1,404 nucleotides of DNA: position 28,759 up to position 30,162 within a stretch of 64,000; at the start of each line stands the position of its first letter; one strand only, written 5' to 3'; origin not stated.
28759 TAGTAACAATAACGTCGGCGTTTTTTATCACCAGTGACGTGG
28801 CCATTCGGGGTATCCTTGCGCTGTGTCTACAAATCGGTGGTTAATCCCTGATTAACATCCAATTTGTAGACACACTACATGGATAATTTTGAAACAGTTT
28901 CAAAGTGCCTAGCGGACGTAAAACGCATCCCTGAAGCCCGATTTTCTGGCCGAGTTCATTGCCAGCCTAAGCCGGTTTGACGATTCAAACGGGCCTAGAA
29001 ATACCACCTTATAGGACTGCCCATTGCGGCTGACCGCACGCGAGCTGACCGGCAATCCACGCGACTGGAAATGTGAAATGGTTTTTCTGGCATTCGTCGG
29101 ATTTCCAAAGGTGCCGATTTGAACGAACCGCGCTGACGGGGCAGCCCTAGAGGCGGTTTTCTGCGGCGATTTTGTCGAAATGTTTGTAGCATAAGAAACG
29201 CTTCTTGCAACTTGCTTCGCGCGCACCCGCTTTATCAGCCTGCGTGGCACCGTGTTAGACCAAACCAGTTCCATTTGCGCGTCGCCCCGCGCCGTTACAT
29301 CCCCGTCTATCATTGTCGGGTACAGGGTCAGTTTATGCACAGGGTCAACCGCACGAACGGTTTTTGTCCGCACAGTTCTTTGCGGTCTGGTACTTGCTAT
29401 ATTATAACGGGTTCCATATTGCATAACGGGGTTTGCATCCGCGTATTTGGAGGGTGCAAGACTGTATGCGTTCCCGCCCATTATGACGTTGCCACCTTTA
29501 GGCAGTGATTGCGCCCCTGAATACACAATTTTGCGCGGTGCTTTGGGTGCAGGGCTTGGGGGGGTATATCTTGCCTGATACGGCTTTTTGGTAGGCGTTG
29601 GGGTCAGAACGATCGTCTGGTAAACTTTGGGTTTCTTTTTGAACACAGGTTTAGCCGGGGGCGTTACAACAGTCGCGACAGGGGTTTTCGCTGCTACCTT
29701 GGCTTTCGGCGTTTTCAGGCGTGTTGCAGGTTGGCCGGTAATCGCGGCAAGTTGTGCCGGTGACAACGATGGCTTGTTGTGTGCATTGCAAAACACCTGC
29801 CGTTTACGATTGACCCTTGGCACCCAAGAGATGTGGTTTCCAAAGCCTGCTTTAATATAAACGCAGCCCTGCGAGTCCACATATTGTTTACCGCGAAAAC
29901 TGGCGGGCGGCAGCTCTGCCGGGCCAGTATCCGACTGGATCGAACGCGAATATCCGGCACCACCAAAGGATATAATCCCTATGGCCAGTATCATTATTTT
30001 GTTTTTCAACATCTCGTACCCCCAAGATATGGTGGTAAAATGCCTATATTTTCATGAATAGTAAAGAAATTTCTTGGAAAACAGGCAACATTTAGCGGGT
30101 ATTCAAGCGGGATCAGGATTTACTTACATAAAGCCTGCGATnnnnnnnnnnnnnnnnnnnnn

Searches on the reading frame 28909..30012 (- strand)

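Call 4: search_protein_families(library=pfam, proteins=[window:28909-30012:-], max_evalue=0.01)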
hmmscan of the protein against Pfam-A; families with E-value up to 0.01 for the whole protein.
window:28909-30012:- (367 aa): 1 family
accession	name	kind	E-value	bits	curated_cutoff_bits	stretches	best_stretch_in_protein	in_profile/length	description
PF05036.18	SPOR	-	6.9e-09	36.4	21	1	293-366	3-75/76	SPOR domain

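Call 5: search_protein_families(library=ncbifam, proteins=[window:28909-30012:-], max_evalue=0.01)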
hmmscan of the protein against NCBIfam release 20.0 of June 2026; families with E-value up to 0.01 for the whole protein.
window:28909-30012:- (367 aa): 1 family
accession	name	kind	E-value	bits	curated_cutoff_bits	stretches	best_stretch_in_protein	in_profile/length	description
NF005375.0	PRK06917.1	equivalog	0.0075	15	535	0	294-341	95-141/448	aspartate aminotransferase family protein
